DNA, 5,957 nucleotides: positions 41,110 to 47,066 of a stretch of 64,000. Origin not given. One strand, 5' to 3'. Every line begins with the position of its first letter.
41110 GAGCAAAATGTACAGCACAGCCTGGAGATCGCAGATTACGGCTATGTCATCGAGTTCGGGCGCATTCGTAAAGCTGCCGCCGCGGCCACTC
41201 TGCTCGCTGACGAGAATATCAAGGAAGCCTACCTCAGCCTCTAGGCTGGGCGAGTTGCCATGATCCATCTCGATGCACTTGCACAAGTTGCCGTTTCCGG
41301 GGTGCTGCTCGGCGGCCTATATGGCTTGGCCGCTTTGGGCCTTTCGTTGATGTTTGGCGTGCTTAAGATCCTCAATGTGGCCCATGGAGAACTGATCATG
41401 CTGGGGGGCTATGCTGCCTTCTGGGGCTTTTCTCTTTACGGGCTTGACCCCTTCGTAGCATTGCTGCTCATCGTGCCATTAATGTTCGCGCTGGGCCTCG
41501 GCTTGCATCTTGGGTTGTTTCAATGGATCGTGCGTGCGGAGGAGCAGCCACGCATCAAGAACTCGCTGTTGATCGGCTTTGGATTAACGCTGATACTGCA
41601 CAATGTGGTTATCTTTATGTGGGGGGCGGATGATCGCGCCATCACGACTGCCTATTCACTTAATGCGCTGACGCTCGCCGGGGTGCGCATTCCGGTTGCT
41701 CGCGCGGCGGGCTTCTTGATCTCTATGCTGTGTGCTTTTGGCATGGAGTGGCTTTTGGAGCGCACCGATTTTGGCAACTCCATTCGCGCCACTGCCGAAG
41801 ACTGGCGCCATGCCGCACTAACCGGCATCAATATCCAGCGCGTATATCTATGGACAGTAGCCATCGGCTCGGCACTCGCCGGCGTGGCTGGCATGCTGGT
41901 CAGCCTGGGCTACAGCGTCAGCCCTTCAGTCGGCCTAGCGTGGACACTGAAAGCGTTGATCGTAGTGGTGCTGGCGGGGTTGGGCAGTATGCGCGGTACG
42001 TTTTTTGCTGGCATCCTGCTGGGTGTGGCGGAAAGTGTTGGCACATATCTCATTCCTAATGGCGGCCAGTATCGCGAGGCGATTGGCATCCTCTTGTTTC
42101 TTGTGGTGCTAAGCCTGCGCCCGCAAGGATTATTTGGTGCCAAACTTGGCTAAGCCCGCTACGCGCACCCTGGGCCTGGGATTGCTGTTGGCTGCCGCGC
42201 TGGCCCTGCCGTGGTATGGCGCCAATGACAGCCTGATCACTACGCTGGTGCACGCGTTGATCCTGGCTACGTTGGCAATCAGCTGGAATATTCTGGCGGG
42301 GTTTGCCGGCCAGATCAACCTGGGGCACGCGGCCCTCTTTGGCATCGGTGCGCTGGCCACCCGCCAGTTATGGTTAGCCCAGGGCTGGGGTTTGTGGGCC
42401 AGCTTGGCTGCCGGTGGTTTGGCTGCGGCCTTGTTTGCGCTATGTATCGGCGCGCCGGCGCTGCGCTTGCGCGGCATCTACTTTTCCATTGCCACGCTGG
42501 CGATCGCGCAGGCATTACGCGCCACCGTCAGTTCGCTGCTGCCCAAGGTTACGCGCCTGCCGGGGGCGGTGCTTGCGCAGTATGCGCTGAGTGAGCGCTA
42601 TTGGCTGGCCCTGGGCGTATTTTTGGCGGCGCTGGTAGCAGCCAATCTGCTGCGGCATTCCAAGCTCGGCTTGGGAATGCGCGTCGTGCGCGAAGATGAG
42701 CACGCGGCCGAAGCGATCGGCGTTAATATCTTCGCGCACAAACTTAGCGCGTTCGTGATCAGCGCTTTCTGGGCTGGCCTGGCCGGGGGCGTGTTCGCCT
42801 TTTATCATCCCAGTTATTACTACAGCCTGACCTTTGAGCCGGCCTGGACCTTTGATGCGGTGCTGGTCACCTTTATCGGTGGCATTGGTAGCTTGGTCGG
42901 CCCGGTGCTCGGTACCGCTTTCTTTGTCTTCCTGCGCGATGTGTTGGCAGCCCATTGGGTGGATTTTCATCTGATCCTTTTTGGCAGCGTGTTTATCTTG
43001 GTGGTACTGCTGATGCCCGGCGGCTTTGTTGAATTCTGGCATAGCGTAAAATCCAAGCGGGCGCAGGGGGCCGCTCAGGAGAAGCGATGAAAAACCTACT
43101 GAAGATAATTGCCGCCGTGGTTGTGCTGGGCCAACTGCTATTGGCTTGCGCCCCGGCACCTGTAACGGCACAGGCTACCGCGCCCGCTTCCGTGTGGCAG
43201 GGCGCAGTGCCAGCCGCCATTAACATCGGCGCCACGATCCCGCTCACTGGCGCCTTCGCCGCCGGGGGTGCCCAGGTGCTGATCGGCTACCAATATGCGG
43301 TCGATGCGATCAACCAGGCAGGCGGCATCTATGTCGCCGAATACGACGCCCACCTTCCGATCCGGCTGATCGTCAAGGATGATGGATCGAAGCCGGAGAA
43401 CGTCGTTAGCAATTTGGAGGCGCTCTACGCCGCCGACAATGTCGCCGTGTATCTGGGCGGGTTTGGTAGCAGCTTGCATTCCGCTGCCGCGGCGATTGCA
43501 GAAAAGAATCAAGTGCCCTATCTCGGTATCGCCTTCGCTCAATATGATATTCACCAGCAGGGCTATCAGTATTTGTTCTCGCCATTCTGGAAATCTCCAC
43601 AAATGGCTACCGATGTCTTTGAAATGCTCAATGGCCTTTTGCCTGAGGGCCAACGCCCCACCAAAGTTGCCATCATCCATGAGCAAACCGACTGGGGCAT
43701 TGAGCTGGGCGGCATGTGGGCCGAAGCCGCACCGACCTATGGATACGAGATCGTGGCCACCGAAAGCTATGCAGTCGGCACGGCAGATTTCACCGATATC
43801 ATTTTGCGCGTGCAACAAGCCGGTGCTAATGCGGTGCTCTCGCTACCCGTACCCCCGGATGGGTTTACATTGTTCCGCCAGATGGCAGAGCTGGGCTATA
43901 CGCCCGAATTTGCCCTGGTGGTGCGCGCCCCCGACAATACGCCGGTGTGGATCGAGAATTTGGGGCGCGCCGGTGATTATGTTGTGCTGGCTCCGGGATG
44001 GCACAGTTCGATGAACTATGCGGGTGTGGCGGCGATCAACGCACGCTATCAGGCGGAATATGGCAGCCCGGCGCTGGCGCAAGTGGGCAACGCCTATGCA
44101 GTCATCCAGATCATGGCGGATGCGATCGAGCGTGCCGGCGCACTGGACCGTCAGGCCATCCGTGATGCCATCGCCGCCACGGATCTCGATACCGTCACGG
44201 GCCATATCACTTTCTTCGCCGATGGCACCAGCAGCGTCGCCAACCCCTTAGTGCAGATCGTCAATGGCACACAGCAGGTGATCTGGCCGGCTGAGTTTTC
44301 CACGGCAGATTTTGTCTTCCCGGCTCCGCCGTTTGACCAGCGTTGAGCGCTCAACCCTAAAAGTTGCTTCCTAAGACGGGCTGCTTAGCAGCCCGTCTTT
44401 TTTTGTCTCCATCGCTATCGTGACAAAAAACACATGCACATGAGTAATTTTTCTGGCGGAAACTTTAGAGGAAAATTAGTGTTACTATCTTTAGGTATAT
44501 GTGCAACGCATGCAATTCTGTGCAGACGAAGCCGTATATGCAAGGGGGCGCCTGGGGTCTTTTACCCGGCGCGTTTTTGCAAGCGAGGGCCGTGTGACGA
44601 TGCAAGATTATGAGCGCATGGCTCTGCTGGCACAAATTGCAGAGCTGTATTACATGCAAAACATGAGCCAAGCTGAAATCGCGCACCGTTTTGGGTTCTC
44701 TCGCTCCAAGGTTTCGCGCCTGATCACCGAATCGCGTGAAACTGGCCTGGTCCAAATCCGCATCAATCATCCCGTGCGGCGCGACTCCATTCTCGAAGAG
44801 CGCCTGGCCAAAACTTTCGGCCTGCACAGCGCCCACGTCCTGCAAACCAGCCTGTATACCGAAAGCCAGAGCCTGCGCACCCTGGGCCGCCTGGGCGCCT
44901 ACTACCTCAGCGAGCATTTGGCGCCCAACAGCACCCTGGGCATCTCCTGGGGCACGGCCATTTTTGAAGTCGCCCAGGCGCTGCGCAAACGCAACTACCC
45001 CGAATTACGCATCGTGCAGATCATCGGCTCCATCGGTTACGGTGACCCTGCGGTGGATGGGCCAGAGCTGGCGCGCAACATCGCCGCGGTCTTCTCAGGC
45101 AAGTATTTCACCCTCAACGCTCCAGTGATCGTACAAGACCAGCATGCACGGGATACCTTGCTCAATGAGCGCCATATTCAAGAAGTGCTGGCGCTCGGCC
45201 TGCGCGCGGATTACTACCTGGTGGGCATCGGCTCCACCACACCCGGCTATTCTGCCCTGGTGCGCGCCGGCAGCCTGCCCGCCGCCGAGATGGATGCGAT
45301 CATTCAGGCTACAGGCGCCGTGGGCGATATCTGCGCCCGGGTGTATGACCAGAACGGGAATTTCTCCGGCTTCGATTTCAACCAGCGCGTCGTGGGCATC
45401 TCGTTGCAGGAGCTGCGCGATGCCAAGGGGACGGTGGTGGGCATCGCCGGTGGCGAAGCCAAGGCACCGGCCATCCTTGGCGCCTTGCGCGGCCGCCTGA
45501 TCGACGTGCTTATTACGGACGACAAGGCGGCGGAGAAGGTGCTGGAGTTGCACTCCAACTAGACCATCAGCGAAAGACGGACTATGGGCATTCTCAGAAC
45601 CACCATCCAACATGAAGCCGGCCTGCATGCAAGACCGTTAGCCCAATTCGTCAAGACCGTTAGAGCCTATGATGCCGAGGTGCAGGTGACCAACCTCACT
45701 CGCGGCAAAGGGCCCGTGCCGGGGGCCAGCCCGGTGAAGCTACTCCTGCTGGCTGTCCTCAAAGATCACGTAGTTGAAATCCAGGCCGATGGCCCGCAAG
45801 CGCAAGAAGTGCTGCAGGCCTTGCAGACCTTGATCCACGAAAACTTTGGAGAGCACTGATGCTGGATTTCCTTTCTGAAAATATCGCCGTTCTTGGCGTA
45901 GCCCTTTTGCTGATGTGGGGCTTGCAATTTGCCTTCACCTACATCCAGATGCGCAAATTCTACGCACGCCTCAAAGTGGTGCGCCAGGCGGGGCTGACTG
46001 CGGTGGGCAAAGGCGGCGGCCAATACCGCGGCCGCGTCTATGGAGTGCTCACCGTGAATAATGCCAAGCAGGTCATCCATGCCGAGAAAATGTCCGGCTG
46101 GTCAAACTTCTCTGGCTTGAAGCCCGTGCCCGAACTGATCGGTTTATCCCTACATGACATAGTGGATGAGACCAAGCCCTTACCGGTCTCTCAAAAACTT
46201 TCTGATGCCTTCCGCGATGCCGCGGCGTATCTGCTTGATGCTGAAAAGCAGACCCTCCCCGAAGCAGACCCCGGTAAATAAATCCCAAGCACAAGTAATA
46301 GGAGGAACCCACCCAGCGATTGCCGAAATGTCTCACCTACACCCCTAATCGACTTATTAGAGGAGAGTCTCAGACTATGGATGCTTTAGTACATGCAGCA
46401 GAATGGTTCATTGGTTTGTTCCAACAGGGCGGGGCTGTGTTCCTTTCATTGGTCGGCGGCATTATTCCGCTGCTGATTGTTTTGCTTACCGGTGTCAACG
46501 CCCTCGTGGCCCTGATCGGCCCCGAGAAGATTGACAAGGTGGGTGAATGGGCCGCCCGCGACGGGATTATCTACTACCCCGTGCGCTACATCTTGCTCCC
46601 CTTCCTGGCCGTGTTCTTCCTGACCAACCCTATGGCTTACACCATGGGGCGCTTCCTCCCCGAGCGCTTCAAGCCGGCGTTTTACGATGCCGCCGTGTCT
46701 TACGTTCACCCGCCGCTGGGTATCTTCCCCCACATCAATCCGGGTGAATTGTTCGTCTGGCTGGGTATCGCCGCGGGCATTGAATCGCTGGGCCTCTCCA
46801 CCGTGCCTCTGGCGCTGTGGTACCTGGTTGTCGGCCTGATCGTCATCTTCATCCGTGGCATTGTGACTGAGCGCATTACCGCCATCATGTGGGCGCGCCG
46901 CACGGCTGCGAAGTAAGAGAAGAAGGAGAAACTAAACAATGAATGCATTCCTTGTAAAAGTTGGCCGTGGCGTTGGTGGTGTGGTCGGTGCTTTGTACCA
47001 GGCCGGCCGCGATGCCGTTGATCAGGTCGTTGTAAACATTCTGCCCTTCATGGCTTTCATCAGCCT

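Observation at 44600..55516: Glucitol-family PTS operon without srlD that carries an embedded TPP-dependent E1ab/E2 module between the sugar genes and ptsI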

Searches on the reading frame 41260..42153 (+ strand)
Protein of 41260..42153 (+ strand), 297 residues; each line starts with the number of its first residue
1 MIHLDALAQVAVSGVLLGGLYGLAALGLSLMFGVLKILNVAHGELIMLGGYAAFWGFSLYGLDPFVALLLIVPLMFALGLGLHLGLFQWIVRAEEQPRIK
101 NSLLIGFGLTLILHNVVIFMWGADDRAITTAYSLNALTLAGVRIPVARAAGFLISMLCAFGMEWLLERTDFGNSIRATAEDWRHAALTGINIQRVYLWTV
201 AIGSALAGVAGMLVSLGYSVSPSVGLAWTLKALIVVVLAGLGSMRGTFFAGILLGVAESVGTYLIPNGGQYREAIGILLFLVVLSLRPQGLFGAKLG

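Call 4: search_protein_families(library=pfam, proteins=[window:41260-42153:+])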
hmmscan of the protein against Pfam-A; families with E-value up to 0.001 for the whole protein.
window:41260-42153:+ (297 aa): 1 family
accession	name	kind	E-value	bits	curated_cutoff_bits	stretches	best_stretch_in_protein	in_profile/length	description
PF02653.21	BPD_transp_2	-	4.1e-39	134.8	26.8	1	12-284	3-269/269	Branched-chain amino acid transport system / permease component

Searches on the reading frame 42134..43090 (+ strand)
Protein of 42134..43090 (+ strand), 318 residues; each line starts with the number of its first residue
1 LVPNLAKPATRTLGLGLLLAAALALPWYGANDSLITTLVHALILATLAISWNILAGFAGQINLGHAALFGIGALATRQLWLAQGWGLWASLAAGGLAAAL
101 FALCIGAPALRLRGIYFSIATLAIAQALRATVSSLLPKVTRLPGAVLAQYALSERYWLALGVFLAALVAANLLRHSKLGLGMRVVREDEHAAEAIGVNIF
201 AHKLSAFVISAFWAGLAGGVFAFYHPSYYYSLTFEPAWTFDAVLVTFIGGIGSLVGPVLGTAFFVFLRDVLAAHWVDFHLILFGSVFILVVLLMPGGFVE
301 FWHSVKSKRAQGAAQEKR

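Call 4: search_protein_families(library=pfam, proteins=[window:42134-43090:+])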
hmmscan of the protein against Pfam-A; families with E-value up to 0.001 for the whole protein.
window:42134-43090:+ (318 aa): 1 family
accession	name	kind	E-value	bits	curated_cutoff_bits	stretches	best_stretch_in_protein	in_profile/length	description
PF02653.21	BPD_transp_2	-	2.3e-41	142.1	26.8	1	34-291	2-269/269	Branched-chain amino acid transport system / permease component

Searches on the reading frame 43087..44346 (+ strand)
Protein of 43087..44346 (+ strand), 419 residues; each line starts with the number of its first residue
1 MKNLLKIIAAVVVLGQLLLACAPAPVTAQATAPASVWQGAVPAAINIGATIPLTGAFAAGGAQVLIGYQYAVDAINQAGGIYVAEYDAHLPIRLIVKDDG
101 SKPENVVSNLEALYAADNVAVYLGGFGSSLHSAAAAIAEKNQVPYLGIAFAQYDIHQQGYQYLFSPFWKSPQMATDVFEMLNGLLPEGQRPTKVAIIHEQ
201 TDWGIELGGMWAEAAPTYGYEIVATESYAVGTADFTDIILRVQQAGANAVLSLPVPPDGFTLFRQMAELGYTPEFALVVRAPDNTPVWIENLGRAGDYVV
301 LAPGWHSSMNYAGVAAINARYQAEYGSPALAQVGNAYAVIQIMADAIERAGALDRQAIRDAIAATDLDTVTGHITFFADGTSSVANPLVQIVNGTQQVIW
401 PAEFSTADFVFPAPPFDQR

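Call 4: search_protein_families(library=pfam, proteins=[window:43087-44346:+])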
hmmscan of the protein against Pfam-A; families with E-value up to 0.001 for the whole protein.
window:43087-44346:+ (419 aa): 3 families
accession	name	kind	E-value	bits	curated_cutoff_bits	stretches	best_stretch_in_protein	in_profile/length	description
PF13458.12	Peripla_BP_6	-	4.3e-53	181.6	31.7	1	45-391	2-338/343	Periplasmic binding protein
PF13433.12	Peripla_BP_5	-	1.9e-15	57.3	27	1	45-376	1-320/363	Periplasmic binding protein domain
PF01094.35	ANF_receptor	-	4.1e-11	43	25.4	1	69-393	7-349/353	Receptor family ligand binding region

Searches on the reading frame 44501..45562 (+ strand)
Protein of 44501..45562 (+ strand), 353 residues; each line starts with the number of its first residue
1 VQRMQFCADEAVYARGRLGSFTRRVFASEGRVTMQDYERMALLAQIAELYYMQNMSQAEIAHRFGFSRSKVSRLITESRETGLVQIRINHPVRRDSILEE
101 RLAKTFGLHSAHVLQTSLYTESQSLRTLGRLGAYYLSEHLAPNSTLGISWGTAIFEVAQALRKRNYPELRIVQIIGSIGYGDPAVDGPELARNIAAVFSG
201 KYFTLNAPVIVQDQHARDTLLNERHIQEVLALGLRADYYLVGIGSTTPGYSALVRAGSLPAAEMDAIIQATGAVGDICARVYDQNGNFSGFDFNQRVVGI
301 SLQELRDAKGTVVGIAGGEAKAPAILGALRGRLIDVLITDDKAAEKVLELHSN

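Call 3: search_protein_families(library=pfam, proteins=[window:44501-45562:+])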
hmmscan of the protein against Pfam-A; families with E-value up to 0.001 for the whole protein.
window:44501-45562:+ (353 aa): 6 families
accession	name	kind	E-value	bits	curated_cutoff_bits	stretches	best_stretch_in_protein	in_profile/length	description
PF04198.19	Sugar-bind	-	8.8e-65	218.9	27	1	92-349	3-257/257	Putative sugar-binding domain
PF04545.22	Sigma70_r4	-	2.1e-05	24.4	24.1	1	46-77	12-43/50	Sigma-70, region 4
PF13545.12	HTH_Crp_2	-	6.8e-05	23.2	27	1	54-87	22-55/70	Crp-like helix-turn-helix domain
PF24034.1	DUF7343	-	8.9e-05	22.7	27.6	1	55-84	19-48/62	Domain of unknown function (DUF7343)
PF12802.13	MarR_2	-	0.00037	21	27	1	46-88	11-54/61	MarR family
PF13518.12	HTH_28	-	0.00081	19.9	25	0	49-80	7-38/52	Helix-turn-helix domain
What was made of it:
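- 44600..45562 (+): SorC/DeoR-type sugar-phosphate-sensing transcriptional regulator. Pfam Sugar-bind 8.8e-65 plus an HTH (call 3).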

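Call 5: search_protein_families(library=ncbifam, proteins=[window:44501-45562:+], max_evalue=0.00001)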
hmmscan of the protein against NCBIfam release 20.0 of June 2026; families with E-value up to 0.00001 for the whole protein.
window:44501-45562:+ (353 aa): 2 families
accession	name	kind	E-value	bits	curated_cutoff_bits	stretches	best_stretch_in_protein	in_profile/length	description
NF053881.1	TransRegDeoRBac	equivalog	1.3e-68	231.5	420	1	37-348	3-310/311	DNA-binding transcriptional repressor DeoR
NF011947.0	PRK15418.1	equivalog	9.9e-42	143.2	486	1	38-350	14-317/319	transcriptional regulator LsrR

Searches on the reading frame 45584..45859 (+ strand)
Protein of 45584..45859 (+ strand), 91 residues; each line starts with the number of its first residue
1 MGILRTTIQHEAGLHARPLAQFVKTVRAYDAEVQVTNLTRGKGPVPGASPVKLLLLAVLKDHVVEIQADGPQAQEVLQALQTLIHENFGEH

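Call 3: search_protein_families(library=pfam, proteins=[window:45584-45859:+])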
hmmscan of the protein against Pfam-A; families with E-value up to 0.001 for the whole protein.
window:45584-45859:+ (91 aa): 1 family
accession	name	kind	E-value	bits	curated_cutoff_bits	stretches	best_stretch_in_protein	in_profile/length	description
PF00381.24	PTS-HPr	-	2.5e-20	72.7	23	1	6-85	5-80/81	PTS HPr component phosphorylation site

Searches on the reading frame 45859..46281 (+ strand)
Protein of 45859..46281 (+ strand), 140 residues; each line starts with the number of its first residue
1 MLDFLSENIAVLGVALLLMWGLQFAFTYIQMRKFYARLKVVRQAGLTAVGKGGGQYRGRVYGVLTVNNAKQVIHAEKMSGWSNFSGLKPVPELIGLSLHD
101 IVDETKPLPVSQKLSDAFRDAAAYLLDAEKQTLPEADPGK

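Call 3: search_protein_families(library=pfam, proteins=[window:45859-46281:+])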
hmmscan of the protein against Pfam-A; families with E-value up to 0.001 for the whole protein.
window:45859-46281:+ (140 aa): 1 family
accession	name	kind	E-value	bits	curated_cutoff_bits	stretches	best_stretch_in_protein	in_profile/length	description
PF06923.16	GutM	-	5.1e-17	62.4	25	1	12-104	2-94/107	Glucitol operon activator protein (GutM)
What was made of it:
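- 45859..46281 (+): GutM-type activator. PF06923 5.1e-17 (call 3); overlaps the ptsH stop codon by 1 nt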

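Call 5: search_protein_families(library=ncbifam, proteins=[window:45859-46281:+], max_evalue=0.00001)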
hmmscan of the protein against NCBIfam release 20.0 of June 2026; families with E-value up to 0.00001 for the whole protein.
window:45859-46281:+ (140 aa): 1 family
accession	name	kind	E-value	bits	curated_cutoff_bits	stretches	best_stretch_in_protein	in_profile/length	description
NF007592.0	PRK10234.1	equivalog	4.1e-12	46.3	148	1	11-104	6-99/121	transcriptional regulator GutM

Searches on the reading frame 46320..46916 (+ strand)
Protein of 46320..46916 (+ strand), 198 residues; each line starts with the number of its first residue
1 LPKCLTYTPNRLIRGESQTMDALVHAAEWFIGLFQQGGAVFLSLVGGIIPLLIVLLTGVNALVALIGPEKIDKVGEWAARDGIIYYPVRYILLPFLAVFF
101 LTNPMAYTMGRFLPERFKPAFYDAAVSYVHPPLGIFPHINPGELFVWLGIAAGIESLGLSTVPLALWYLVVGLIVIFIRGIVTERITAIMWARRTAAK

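Call 3: search_protein_families(library=pfam, proteins=[window:46320-46916:+])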
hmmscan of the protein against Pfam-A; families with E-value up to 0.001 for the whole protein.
window:46320-46916:+ (198 aa): 1 family
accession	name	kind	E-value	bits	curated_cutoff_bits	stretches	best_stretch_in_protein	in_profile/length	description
PF03608.18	EII-GUT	-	1.5e-71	240.3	25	1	23-192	1-166/167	PTS system enzyme II sorbitol-specific factor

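Call 5: search_protein_families(library=ncbifam, proteins=[window:46320-46916:+], max_evalue=0.00001)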
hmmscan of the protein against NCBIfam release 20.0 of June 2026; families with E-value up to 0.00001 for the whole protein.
window:46320-46916:+ (198 aa): 2 families
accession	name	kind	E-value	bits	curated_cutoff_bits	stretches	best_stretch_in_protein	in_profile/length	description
NF049923.1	PTSGlctlSorbSrlA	equivalog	1.4e-69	233.5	150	1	20-193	1-170/179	PTS glucitol/sorbitol transporter subunit IIC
TIGR00821.1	EII-GUT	subfamily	6.5e-61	205.3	166.3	1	20-191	2-169/181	glucitol/sorbitol-specific PTS transporter subunit IIC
